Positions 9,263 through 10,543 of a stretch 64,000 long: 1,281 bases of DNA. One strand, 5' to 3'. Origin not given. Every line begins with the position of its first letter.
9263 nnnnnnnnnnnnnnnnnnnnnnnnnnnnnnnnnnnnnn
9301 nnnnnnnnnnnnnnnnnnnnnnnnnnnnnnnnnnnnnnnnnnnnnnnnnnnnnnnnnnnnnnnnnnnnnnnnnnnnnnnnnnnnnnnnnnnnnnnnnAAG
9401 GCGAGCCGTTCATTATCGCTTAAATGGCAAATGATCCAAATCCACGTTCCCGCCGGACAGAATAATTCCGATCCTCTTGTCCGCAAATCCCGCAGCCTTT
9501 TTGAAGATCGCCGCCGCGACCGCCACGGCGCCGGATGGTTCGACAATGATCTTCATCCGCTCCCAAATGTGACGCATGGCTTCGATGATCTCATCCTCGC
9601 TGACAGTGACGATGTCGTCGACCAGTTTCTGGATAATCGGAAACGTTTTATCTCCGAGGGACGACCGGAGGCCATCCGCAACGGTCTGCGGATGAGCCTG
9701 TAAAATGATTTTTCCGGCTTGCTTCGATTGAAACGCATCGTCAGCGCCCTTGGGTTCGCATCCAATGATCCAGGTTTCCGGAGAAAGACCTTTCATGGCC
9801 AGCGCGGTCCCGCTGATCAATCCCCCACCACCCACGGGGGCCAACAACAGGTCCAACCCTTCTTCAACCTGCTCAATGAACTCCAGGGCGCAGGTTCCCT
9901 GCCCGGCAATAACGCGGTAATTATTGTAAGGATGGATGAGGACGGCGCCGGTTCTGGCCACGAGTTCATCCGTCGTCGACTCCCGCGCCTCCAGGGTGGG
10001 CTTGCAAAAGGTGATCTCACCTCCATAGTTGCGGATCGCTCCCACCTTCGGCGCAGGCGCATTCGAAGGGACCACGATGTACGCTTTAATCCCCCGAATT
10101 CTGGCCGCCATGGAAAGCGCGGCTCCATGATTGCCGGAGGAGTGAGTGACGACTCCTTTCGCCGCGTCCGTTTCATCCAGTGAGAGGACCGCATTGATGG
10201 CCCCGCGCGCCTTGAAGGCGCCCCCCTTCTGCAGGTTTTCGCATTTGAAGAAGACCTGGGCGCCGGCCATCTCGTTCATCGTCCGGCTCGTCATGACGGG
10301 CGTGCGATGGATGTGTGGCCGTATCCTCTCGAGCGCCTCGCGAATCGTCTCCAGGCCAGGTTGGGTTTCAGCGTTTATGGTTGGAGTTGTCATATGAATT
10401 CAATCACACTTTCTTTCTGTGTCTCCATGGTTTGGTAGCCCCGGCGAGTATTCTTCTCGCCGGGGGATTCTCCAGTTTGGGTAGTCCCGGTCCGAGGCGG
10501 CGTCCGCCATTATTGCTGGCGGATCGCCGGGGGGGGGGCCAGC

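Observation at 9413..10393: PLP-dependent threonine/serine-dehydratase-like gene embedded between the large and medium xanthine-dehydrogenase-family subunits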

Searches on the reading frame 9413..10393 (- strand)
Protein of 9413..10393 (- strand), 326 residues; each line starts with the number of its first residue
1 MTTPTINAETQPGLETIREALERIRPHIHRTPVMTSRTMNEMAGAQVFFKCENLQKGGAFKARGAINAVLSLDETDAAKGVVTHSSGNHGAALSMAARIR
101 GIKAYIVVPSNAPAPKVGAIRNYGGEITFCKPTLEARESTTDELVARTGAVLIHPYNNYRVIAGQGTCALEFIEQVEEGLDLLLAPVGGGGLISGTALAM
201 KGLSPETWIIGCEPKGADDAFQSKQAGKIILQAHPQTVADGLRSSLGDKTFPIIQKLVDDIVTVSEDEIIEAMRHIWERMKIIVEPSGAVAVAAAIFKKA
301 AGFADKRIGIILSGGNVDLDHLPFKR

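Call 5: search_protein_families(library=pfam, proteins=[window:9413-10393:-])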
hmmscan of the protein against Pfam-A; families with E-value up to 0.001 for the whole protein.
window:9413-10393:- (326 aa): 1 family
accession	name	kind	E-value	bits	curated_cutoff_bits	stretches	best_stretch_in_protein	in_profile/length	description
PF00291.31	PALP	-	9.3e-86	288.2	35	1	24-314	1-295/295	Pyridoxal-phosphate dependent enzyme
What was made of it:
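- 9413..10393 (-): PLP-dependent serine-racemase / beta-hydroxy-amino-acid ammonia-lyase family gene (326 aa). PALP matches end to end, E 9e-86 (call 5).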

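Call 6: search_protein_families(library=ncbifam, proteins=[window:9413-10393:-])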
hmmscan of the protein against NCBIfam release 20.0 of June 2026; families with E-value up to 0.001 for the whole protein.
window:9413-10393:- (326 aa): 40 families (the best 25 are shown)
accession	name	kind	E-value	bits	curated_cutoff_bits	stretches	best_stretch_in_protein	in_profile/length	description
NF045641.2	BHydaspDhtseBhcB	equivalog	1.2e-137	458.2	550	1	12-324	2-312/312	beta-hydroxyaspartate dehydratase BhcB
NF005454.0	PRK07048.1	equivalog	3.3e-115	384.7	452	1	9-321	4-315/324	threo-3-hydroxy-L-aspartate ammonia-lyase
NF005292.0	PRK06815.1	equivalog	2.5e-88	296.2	371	1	15-322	6-313/320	threonine/serine dehydratase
TIGR01127.1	ilvA_1Cterm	equivalog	1.1e-84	284.7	378.75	1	31-322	1-291/380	threonine ammonia-lyase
NF005600.0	PRK07334.1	equivalog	6.9e-82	275.2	496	1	13-319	11-314/408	threonine ammonia-lyase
NF005147.0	PRK06608.1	equivalog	5.1e-80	268.8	380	1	13-319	7-313/339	serine/threonine dehydratase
NF006389.0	PRK08638.1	equivalog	8.1e-80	268.2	453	1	9-321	6-319/333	bifunctional threonine ammonia-lyase/L-serine ammonia-lyase TdcB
NF005680.0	PRK07476.1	equivalog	3.5e-74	249.7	413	1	14-320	7-314/326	hydroxyectoine utilization dehydratase EutB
NF006094.0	PRK08246.1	subfamily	2e-73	247.5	331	1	14-322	7-309/310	serine/threonine dehydratase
TIGR02991.1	ectoine_eutB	equivalog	1.4e-71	241.1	413.35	1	14-320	3-309/317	hydroxyectoine utilization dehydratase EutB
NF006390.0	PRK08639.1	equivalog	1.2e-67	228.7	421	1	13-322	8-320/418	threonine ammonia-lyase IlvA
NF006674.0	PRK09224.1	subfamily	1.3e-67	228.7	577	1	29-324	24-321/508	threonine ammonia-lyase IlvA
TIGR01124.1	ilvA_2Cterm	equivalog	1.8e-66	224.7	411.3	1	29-323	16-312/499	threonine ammonia-lyase, biosynthetic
TIGR02079.1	THD1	equivalog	2.4e-61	207.8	440.55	1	16-321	2-311/410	threonine ammonia-lyase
NF009130.0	PRK12483.1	subfamily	2.1e-60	204.8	801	1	29-324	36-333/521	threonine ammonia-lyase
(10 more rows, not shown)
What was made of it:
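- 9413..10393 (-): Best NCBIfam hits are BhcB (458 bits, cut-off 550) and threo-3-hydroxy-L-aspartate ammonia-lyase (385, cut-off 452), both below cut-off (call 6).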

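Call 10: find_homologous_proteins(query=window:9413-10393:-)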
Query window:9413-10393:- (326 aa): 8000 proteins with E <= 0.001 among 8000 candidates; the best 120 are listed.
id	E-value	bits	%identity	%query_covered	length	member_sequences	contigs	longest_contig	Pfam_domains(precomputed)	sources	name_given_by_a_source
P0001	6.1e-212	720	100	100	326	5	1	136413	PF00291.32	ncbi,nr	ncbi:MAG: pyridoxal-phosphate dependent enzyme [Acidobacteriia bacterium]|nr:pyridoxal-phosphate dep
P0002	4.0e-180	616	85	100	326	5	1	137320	PF00291.32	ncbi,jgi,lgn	jgi:threonine dehydratase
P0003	6.9e-162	556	88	88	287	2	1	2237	PF00291.32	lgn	-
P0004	8.0e-156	536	73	97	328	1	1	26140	PF00291.32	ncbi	-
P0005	7.0e-154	530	73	100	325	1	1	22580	PF00291.32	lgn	-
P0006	1.2e-152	526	71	100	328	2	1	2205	PF00291.32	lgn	-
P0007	1.5e-152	525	70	99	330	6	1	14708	PF00291.32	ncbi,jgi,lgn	jgi:threonine dehydratase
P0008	1.3e-147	509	70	98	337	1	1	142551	PF00291.32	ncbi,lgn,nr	ncbi:MAG: pyridoxal-phosphate dependent enzyme [Acidobacteriia bacterium]|nr:pyridoxal-phosphate dep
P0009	3.0e-147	508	69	99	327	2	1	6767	PF00291.32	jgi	jgi:threonine dehydratase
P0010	7.1e-145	500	73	93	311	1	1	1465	PF00291.32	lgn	-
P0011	5.6e-143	494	72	93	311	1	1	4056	PF00291.32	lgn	-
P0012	3.9e-139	481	87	77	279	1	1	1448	PF00291.32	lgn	-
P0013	1.5e-127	443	62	96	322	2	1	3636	PF00291.32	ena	-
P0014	2.4e-127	442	65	97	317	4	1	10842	PF00291.32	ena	-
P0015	6.4e-127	441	62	99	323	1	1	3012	PF00291.32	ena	-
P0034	4.2e-124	432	61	97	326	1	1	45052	PF00291.32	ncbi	-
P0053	6.3e-123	428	62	97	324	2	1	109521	PF00291.32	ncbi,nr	ncbi:MAG: pyridoxal-phosphate dependent enzyme [Acidobacteria bacterium]|nr:pyridoxal-phosphate depe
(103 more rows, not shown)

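Call 11: find_encoding_contigs(protein=window:9413-10393:-, flank=10000)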
Protein window:9413-10393:- (326 aa): no gene with exactly this product is on record in the collection.
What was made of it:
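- Tried and rejected: Exact-sequence look-up of the window PLP protein found no contig (call 11).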

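Call 12: find_encoding_contigs(protein=P0002, flank=10000, max_places=2)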
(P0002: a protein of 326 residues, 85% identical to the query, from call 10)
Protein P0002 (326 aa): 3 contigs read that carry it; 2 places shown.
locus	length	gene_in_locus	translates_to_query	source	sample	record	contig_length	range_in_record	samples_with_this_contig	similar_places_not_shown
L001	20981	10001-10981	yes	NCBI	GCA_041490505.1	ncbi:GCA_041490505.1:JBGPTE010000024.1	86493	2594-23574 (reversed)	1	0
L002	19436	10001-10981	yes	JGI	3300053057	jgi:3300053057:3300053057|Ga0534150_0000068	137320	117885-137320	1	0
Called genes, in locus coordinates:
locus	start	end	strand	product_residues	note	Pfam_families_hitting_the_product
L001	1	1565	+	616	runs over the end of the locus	PF02554:CstA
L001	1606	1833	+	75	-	PF06902:Fer4_19, PF13370:Fer4_13, PF13459:Fer4_15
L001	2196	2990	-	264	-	PF01381:HTH_3, PF12844:HTH_19 (weak), PF13560:HTH_31 (weak), PF13238:AAA_18 (weak), PF01202:SKI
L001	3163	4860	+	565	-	PF00378:ECH_1, PF16113:ECH_2 (weak)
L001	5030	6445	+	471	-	PF05138:PaaA_PaaC (weak)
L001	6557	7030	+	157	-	PF00111:Fer2, PF01799:Fer2_2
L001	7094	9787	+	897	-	PF01315:Ald_Xan_dh_C, PF02738:MoCoBD_1, PF20256:MoCoBD_2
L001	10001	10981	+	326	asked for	PF00291:PALP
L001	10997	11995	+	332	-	PF00941:FAD_binding_5, PF03450:CO_deh_flav_C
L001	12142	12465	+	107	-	-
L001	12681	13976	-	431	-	PF05167:DUF711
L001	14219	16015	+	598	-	PF00989:PAS, PF13188:PAS_8 (faint), PF08447:PAS_3 (weak), PF08448:PAS_4, PF13426:PAS_9, PF00512:HisKA, PF02518:HATPase_c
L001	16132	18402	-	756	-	PF04389:Peptidase_M28, PF16254:DUF4910 (weak)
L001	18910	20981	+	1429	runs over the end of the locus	PF00069:Pkinase, PF07714:PK_Tyr_Ser-Thr, PF20703:nSTAND1, PF25391:WD40_Gbeta, PF23381:Beta-prop_IFT122_1st, PF23414:Beta-prop_EML_2, PF24105:Beta-prop_CAF1B_HIR1, PF24805:EIF3I, +94 more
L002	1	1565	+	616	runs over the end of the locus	PF02554:CstA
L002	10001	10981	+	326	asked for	PF00291:PALP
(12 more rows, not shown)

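Call 13: find_encoding_contigs(protein=P0008, flank=10000, max_places=2)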
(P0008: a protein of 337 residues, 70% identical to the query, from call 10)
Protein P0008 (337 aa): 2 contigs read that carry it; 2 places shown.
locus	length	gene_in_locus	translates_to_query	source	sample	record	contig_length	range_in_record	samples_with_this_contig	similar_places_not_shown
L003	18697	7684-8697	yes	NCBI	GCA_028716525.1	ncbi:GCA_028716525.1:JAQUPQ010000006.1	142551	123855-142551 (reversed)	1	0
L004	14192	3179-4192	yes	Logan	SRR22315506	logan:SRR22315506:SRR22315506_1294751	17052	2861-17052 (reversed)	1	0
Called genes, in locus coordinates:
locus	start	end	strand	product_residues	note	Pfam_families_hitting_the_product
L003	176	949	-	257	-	PF01381:HTH_3, PF13560:HTH_31 (faint), PF01202:SKI, PF13238:AAA_18 (weak)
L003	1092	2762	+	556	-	PF00378:ECH_1, PF16113:ECH_2 (weak)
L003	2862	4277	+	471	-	-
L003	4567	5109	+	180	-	PF00111:Fer2, PF01799:Fer2_2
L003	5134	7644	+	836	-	PF01315:Ald_Xan_dh_C, PF02738:MoCoBD_1, PF20256:MoCoBD_2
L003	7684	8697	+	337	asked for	PF00291:PALP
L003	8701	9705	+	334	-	PF00941:FAD_binding_5, PF03450:CO_deh_flav_C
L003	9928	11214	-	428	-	PF05167:DUF711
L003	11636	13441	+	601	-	PF00989:PAS, PF08448:PAS_4, PF13188:PAS_8 (weak), PF08447:PAS_3, PF13426:PAS_9 (weak), PF00512:HisKA, PF02518:HATPase_c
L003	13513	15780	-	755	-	PF04389:Peptidase_M28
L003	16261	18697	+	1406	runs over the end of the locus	PF00069:Pkinase, PF07714:PK_Tyr_Ser-Thr, PF03109:ABC1, PF20703:nSTAND1, PF23381:Beta-prop_IFT122_1st, PF23414:Beta-prop_EML_2, PF24105:Beta-prop_CAF1B_HIR1, PF24780:WD40_MABP1-WDR62_1st, +83 more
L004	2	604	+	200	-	?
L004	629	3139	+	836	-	PF01315:Ald_Xan_dh_C, PF02738:MoCoBD_1, PF20256:MoCoBD_2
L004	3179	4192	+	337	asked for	PF00291:PALP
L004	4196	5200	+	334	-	PF00941:FAD_binding_5, PF03450:CO_deh_flav_C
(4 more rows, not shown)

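Call 14: find_encoding_contigs(protein=P0004, flank=10000, max_places=2)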
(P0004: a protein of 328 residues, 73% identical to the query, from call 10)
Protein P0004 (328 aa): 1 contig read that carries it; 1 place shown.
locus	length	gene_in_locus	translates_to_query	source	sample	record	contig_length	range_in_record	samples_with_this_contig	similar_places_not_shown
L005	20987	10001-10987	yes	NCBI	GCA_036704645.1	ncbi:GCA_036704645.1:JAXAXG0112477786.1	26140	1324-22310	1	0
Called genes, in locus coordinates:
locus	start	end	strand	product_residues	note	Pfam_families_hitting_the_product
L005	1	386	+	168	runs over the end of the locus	-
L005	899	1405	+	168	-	-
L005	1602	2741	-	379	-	PF07719:TPR_2 (faint), PF13428:TPR_14 (faint), PF13429:TPR_15 (faint), PF13431:TPR_17 (faint), PF13432:TPR_16 (weak), PF14559:TPR_19 (faint), PF12895:ANAPC3 (faint), PF13424:TPR_12 (faint), +5 more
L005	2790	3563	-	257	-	PF01381:HTH_3, PF13560:HTH_31 (weak), PF01202:SKI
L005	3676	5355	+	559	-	PF00378:ECH_1, PF16113:ECH_2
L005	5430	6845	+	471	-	PF05138:PaaA_PaaC (faint)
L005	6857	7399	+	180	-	PF13085:Fer2_3 (weak), PF00111:Fer2, PF01799:Fer2_2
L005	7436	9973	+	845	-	PF01315:Ald_Xan_dh_C, PF02738:MoCoBD_1, PF20256:MoCoBD_2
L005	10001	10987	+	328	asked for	PF00291:PALP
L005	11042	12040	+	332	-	PF00941:FAD_binding_5, PF03450:CO_deh_flav_C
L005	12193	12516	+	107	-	-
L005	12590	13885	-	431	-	PF05167:DUF711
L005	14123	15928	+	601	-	PF00989:PAS, PF08448:PAS_4, PF13188:PAS_8 (weak), PF08447:PAS_3 (weak), PF13426:PAS_9, PF00512:HisKA, PF02518:HATPase_c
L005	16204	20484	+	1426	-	PF00069:Pkinase, PF07714:PK_Tyr_Ser-Thr, PF20703:nSTAND1, PF23381:Beta-prop_IFT122_1st, PF23409:Beta-prop_EML, PF23414:Beta-prop_EML_2, PF24105:Beta-prop_CAF1B_HIR1, PF24780:WD40_MABP1-WDR62_1st, +91 more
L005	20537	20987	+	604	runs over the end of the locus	PF01590:GAF, PF13185:GAF_2, PF00158:Sigma54_activat, PF14532:Sigma54_activ_2, PF25601:AAA_lid_14, PF02954:HTH_8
